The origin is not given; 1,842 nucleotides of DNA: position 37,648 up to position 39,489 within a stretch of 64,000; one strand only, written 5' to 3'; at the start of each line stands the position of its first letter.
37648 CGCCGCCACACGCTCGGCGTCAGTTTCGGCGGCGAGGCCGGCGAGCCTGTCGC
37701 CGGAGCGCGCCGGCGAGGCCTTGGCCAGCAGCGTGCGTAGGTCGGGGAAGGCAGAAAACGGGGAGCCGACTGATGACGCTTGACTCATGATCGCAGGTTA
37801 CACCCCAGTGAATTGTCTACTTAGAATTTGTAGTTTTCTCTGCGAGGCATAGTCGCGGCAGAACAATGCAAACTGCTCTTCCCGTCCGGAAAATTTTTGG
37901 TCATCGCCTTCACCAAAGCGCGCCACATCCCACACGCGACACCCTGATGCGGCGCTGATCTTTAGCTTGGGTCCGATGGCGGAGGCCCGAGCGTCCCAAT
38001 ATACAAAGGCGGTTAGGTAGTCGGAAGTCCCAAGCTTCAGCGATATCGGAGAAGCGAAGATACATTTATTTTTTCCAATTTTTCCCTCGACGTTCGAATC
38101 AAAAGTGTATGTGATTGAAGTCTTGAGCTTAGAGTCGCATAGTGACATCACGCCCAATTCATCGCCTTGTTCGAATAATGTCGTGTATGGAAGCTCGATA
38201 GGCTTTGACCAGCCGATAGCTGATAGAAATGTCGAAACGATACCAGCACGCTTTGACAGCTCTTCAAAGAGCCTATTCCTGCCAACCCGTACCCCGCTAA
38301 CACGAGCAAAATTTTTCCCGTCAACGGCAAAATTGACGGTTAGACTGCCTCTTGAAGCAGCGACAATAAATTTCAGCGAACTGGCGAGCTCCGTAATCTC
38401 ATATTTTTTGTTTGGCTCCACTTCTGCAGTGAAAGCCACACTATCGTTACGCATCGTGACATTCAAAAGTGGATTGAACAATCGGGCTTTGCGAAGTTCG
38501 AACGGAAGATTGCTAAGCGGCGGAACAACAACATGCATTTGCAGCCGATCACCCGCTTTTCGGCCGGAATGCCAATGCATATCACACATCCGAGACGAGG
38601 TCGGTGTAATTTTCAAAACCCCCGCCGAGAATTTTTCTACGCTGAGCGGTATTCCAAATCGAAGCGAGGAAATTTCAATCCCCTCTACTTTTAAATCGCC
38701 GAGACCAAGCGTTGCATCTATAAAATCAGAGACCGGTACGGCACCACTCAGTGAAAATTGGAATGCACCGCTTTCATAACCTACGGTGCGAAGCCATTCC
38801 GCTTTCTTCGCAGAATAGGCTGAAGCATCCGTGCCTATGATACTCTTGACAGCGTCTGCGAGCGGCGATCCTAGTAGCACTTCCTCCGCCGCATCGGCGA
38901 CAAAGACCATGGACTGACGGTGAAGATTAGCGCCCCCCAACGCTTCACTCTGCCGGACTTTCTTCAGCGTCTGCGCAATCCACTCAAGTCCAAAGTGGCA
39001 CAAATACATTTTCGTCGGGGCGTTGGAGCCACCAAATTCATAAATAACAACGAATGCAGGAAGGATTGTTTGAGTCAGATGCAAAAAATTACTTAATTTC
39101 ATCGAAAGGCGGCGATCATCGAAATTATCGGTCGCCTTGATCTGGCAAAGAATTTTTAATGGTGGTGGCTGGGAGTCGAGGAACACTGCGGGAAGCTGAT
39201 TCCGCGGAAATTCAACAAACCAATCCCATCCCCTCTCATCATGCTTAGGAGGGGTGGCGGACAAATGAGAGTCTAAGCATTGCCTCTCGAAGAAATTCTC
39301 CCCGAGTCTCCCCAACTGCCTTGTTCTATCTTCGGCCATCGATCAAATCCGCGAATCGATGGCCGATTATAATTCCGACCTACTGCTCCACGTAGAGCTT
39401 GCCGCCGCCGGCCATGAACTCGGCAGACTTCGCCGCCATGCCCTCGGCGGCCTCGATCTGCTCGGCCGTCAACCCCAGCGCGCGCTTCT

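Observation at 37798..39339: Single-gene low-GC island: a DUF4365-like nuclease-fold N-terminus fused to a large unknown domain, inserted precisely between thiC and eutBC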

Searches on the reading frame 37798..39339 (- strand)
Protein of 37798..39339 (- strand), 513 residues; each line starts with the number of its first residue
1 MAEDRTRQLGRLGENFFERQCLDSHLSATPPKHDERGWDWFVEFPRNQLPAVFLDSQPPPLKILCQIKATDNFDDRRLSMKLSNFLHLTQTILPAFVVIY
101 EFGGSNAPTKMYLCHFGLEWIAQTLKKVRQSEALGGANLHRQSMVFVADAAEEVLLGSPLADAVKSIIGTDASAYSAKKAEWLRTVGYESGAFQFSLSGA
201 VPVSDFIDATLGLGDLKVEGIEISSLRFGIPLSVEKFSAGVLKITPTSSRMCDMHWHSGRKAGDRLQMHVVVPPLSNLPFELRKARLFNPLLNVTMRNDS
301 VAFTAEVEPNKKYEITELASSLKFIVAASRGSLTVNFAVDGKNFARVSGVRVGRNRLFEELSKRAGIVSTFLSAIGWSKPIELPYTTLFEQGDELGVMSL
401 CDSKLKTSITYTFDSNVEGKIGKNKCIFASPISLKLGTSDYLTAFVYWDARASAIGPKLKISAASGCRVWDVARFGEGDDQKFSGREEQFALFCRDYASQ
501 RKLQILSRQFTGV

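Call 3: search_protein_families(library=pfam, proteins=[window:37798-39339:-], max_evalue=1)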
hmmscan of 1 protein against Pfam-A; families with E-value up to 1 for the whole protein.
window:37798-39339:- (513 aa): 0 families

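Call 4: search_protein_families(library=padloc, proteins=[window:37798-39339:-], max_evalue=1)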
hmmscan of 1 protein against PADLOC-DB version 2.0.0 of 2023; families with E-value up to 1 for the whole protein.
window:37798-39339:- (513 aa): 0 families

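Call 5: search_protein_families(library=ncbifam, proteins=[window:37798-39339:-], max_evalue=1)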
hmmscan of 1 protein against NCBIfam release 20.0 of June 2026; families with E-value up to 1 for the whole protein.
window:37798-39339:- (513 aa): 2 families
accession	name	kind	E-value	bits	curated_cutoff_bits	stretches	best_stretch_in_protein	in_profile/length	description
NF041785.2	VhuA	equivalog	0.077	11.5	800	1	121-188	84-151/418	F420-non-reducing hydrogenase Vhu subunit A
NF033495.1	phage_BC1881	hypoth_equivalog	0.21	11.3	27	0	356-371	5-20/45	BC1881 family protein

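Call 7: find_homologous_proteins(query=window:37798-39339:-, max_evalue=0.001)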
Query window:37798-39339:- (513 aa): 4 proteins with E <= 0.001 among 8000 candidates.
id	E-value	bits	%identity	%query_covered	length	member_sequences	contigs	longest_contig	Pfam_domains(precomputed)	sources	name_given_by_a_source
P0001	0.0e+0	1164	100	100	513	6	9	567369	-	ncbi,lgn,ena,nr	ncbi:MAG: hypothetical protein H6870_16940 [Methylobacteriaceae bacterium]|nr:hypothetical protein [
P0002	1.3e-51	194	29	80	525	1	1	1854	-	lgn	-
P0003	4.8e-20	90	28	67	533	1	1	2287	-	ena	-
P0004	1.0e-8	53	27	45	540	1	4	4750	-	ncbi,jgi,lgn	jgi:hypothetical protein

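Call 8: search_solved_structures(query=window:37798-39339:-, max_evalue=10)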
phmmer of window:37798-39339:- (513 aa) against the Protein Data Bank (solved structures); distinct sequences matched with E-value up to 10: 0.

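Call 16: find_encoding_contigs(protein=P0001, flank=10000, max_places=10)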
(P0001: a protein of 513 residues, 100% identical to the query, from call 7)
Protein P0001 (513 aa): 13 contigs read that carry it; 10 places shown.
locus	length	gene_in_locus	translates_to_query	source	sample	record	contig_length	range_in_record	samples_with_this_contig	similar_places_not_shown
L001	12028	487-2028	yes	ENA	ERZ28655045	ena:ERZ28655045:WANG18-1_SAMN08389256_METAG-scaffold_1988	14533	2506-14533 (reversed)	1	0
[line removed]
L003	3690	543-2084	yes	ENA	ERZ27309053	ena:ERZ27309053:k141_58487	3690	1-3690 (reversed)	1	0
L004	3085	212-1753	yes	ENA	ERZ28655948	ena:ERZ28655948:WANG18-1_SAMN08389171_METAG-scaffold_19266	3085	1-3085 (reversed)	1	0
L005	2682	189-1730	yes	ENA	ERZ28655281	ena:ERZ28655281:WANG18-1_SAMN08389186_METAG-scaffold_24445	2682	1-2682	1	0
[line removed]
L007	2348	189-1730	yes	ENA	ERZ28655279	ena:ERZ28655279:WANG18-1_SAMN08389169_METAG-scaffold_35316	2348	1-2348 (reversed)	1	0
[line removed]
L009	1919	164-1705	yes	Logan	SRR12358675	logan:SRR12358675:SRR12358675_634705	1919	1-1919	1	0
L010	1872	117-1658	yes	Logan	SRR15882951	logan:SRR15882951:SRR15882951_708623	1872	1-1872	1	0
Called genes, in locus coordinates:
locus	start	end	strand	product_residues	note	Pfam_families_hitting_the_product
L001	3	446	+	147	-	?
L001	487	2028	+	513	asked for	-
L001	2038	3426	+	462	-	PF06751:EutB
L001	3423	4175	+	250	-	PF05985:EutC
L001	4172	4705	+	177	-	PF00994:MoCF_biosynth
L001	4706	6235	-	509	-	PF00083:Sugar_tr, PF07690:MFS_1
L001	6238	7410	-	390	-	PF25919:BSH_CusB (faint), PF25917:BSH_RND, PF25973:BSH_CzcB (weak), PF25954:Beta-barrel_RND_2 (weak), PF25963:Beta-barrel_AAEA (weak), PF25990:Beta-barrel_YknX (weak)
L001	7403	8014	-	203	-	PF22381:Staph_reg_Sar_Rot (weak), PF01047:MarR, PF12802:MarR_2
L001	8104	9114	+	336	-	PF00248:Aldo_ket_red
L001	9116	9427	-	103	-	-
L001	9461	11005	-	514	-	-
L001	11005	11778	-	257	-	PF00005:ABC_tran, PF13304:AAA_21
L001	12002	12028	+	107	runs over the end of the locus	-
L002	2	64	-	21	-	?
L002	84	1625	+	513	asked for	-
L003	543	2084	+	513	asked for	-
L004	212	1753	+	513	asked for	-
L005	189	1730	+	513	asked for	-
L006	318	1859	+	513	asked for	-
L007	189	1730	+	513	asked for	-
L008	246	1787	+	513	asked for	-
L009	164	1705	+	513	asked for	-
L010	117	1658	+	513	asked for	-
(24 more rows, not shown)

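Call 17: find_encoding_contigs(protein=P0004, flank=10000, max_places=6)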
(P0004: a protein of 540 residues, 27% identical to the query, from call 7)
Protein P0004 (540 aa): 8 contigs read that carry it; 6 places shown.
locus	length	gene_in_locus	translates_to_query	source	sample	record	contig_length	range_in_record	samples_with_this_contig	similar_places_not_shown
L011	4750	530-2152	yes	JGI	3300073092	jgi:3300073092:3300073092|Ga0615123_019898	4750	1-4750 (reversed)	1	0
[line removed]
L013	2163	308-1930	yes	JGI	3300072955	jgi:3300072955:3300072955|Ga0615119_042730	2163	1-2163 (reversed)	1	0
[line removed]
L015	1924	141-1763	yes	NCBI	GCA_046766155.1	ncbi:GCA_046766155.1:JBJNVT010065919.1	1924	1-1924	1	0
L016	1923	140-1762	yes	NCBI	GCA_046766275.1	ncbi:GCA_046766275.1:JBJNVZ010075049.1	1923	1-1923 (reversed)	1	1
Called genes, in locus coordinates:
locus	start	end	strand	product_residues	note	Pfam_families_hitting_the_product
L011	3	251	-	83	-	?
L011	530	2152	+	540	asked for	-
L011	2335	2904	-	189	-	-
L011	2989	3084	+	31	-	-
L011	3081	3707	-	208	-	-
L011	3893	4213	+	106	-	-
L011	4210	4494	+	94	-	-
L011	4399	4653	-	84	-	-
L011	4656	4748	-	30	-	?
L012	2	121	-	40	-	?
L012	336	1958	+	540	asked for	-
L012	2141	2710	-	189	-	-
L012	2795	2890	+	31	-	-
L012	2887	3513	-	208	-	-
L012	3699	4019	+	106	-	-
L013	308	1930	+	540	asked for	-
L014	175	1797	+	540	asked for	-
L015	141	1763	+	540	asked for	-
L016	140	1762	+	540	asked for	-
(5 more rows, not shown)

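Call 22: search_protein_families(library=pfam, alignment_id=A1, max_evalue=10)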
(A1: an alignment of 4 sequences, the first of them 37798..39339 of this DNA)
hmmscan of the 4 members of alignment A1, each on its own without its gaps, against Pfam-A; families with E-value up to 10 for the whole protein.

A. member 1, window:37798-39339:- (513 aa): 0 families

B. families by the number of members that match (of 4 scanned): 2 families
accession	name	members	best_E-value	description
PF14280.11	DUF4365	1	0.043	Domain of unknown function (DUF4365)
PF16152.10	DUF4860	1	0.17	Domain of unknown function (DUF4860)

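Call 23: search_protein_families(library=phrogs, alignment_id=A1, max_evalue=1)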
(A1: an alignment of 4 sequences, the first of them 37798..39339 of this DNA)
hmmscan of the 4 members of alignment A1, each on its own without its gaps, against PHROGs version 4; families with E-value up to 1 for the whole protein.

A. member 1, window:37798-39339:- (513 aa): 0 families

B. families by the number of members that match (of 4 scanned): 3 families
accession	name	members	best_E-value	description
phrog_31101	-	1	0.053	-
phrog_36794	-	1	0.18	-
phrog_36837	-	1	0.19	-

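Call 24: predict_structure(alignment_id=A1)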
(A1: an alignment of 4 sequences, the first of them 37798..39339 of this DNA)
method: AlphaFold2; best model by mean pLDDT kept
length: 513 residues; sequences in the alignment: 4
mean_pLDDT: 58.9   pTM: 0.40
mean pLDDT of the five models: 58.9, 55.2, 51.6, 48.7, 42.3
residues with pLDDT >= 90: 0; 70-90: 155; 50-70: 194; < 50: 164
segments of 3 or more residues with pLDDT < 50: 33-37, 45-58, 136-138, 190-192, 246-252, 260-265, 267-366, 383-386, 388-390, 403-407, 418-420, 510-513
pLDDT, mean of each block of 10 residues (from residue 1): 65 78 65 49 46 44 75 66 69 78 82 77 67 53 60 62 72 69 58 58 57 63 59 65 52 53 43 38 35 34 38 41 36 35 32 36 51 61 49 55 52 56 71 72 83 70 71 77 78 85 68 28
secondary structure, 60 per line:
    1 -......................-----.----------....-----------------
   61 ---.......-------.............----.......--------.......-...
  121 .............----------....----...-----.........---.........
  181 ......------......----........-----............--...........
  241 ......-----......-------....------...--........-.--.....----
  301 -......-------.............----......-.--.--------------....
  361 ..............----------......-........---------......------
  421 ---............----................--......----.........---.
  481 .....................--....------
elements in order: H2-23 E40-43 E64-70 E78-81 H82-90 E95-101 E110-116 H118-133 E144-147 E152-154 H160-168 H172-186 E193-198 H203-210 E216-227 E230-246 E252-257 E265-268 H280-287 E292-296 E302-307 H315-327 E332-337 H357-374 H385-390 H392-399 E409-414 E424-435 E440-455 E458-463 E468-476 H480-501 E504-507

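Call 25: search_protein_representatives(alignment_id=A1)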
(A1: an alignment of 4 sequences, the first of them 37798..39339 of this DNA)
Query: 4 sequences, 537 profile positions. Proteins with E-value up to 0.001 (for the whole library): 2135; up to 1e-10: 1878; up to 1e-30: 1177. The best 150 are listed.
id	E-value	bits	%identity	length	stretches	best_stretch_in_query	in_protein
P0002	1.1e-224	763.7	-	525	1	1-537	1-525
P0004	1.5e-216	736.8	-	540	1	1-537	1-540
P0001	5.5e-212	721.7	-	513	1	1-533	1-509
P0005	9.8e-122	423.9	-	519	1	6-527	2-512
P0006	2.3e-113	396.2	-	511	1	11-512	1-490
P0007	5.8e-110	385.0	-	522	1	6-485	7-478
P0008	1.2e-106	374.0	-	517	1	6-482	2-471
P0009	6.7e-106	371.6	-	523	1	6-527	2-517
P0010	2.0e-103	363.4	-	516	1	6-448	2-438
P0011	7.7e-101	354.9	-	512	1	11-489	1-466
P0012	1.3e-100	354.1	-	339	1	7-318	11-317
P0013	1.6e-100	353.8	-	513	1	6-489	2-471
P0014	6.1e-100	351.9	-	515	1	6-482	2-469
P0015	8.7e-98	344.8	-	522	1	6-526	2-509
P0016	7.0e-97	341.8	-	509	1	11-517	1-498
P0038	1.4e-87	311.1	-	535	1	3-518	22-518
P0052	1.1e-82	295.0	-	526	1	2-518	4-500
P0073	1.4e-78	281.4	-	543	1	4-502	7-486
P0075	4.2e-78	279.8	-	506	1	4-518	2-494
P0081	6.0e-77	276.0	-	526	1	1-518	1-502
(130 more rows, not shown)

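Call 29: search_solved_structures(query=A2, max_evalue=10, show_alignments=2)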
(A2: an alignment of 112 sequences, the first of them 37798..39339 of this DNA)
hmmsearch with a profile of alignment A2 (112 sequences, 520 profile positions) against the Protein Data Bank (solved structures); distinct sequences matched with E-value up to 10: 1.
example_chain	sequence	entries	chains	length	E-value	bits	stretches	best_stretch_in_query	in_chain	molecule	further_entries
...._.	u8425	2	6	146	0.031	16.6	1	350-442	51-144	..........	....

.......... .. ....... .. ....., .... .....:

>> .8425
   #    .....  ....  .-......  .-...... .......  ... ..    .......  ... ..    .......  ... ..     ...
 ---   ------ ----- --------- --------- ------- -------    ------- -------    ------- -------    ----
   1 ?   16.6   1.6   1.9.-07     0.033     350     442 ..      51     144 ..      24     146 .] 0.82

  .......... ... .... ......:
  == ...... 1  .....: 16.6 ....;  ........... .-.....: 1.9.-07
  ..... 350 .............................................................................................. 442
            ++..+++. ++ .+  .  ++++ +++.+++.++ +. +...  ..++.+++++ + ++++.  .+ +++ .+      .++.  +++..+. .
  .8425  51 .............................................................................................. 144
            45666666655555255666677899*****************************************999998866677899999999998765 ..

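Call 31: search_protein_families(library=pfam, alignment_id=A3, max_evalue=0.01)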
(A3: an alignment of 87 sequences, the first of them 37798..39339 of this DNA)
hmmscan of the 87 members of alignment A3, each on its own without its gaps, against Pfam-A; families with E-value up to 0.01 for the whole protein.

A. member 1, window:37798-39339:- (513 aa): 0 families

B. families by the number of members that match (of 87 scanned): 4 families
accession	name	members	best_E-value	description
PF14280.11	DUF4365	26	2.8e-06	Domain of unknown function (DUF4365)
PF16890.10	DUF5083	1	0.0022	Domain of unknown function (DUF5083)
PF00403.32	HMA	1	0.0027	Heavy-metal-associated domain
PF04055.27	Radical_SAM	1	0.0085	Radical SAM superfamily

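Call 32: search_protein_families(library=padloc, alignment_id=A3, max_evalue=0.01)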
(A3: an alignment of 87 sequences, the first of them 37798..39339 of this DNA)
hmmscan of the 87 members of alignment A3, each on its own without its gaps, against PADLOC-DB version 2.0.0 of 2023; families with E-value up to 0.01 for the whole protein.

A. member 1, window:37798-39339:- (513 aa): 0 families

B. families by the number of members that match (of 87 scanned): 7 families
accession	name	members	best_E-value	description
PDLC04277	PDC-M02A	19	2.7e-05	-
PDLC04284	PDC-M02A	16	7.2e-05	-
PDLC04292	PDC-M02A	10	4.2e-05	-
PDLC04297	PDC-M02A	2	0.0015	-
PDLC04278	PDC-M02A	2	0.0024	-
PDLC01004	typeIV_Cas7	1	0.0051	Cas_effector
PDLC04282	PDC-M02A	1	0.0095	-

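Call 34: find_homologous_proteins(query=A3, max_evalue=1e-10)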
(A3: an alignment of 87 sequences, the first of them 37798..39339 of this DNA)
Query A3 (87 sequences) (513 aa, profile of the alignment): 3 proteins with E <= 1e-10 among 8000 candidates.
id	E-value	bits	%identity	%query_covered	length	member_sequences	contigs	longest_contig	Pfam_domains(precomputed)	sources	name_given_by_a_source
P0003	6.9e-198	677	28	67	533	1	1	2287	-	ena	-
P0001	3.5e-106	374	100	100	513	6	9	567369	-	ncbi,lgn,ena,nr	ncbi:MAG: hypothetical protein H6870_16940 [Methylobacteriaceae bacterium]|nr:hypothetical protein [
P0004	2.0e-86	309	27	45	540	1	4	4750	-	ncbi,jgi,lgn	jgi:hypothetical protein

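Call 36: list_cluster_members(proteins=[P0005, P0006, P0007, P0009, P0015, P0038, P0052, P0073, P0075, P0081])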
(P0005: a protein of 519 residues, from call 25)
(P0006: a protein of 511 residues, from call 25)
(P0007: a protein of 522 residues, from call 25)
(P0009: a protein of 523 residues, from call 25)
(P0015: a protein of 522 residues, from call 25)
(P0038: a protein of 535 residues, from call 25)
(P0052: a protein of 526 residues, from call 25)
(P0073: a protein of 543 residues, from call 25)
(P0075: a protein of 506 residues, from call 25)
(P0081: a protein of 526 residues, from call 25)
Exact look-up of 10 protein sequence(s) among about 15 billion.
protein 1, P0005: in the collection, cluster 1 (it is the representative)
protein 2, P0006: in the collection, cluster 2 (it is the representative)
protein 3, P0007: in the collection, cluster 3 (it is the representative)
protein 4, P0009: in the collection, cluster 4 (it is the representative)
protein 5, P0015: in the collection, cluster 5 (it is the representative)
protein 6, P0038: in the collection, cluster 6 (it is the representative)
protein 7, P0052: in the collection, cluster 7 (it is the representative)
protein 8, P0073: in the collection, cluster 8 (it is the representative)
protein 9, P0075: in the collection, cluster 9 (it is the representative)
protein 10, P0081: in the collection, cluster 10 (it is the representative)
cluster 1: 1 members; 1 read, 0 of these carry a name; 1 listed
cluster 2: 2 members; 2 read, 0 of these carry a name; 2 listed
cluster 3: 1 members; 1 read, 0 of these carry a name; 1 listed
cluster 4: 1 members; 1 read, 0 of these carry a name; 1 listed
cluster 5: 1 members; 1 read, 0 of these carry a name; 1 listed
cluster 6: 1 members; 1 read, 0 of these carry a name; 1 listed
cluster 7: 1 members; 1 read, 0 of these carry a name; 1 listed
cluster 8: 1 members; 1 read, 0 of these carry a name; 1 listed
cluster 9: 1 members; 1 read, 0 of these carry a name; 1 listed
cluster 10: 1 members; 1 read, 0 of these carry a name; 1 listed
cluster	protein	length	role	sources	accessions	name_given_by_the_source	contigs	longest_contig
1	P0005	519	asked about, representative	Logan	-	-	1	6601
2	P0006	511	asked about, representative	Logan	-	-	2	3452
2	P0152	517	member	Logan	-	-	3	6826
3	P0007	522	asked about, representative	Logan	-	-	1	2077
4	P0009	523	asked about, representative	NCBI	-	-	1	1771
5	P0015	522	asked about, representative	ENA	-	-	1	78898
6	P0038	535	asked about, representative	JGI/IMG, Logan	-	-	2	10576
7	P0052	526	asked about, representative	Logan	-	-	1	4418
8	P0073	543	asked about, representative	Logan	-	-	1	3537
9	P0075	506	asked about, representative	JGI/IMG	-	-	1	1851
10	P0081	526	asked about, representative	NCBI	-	-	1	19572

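Call 37: find_related_loci(query=A3, collection=viral_contigs, flank=8000)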
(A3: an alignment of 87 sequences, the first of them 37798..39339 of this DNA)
Query A3 (513 aa) in viral_contigs; peptide patterns used: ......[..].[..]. (x = any residue, [..] = any of these).
49 stretches matched a pattern; 4 encode a relative of the query (tblastn E <= 1e-3); 4 distinct loci.
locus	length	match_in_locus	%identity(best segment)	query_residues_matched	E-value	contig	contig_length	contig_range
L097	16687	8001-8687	32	7-230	1e-30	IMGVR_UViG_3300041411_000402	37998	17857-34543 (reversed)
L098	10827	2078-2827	28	9-254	1e-24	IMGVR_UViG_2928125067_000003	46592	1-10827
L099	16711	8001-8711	30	14-244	2e-23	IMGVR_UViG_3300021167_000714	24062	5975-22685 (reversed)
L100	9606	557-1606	26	7-347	4e-20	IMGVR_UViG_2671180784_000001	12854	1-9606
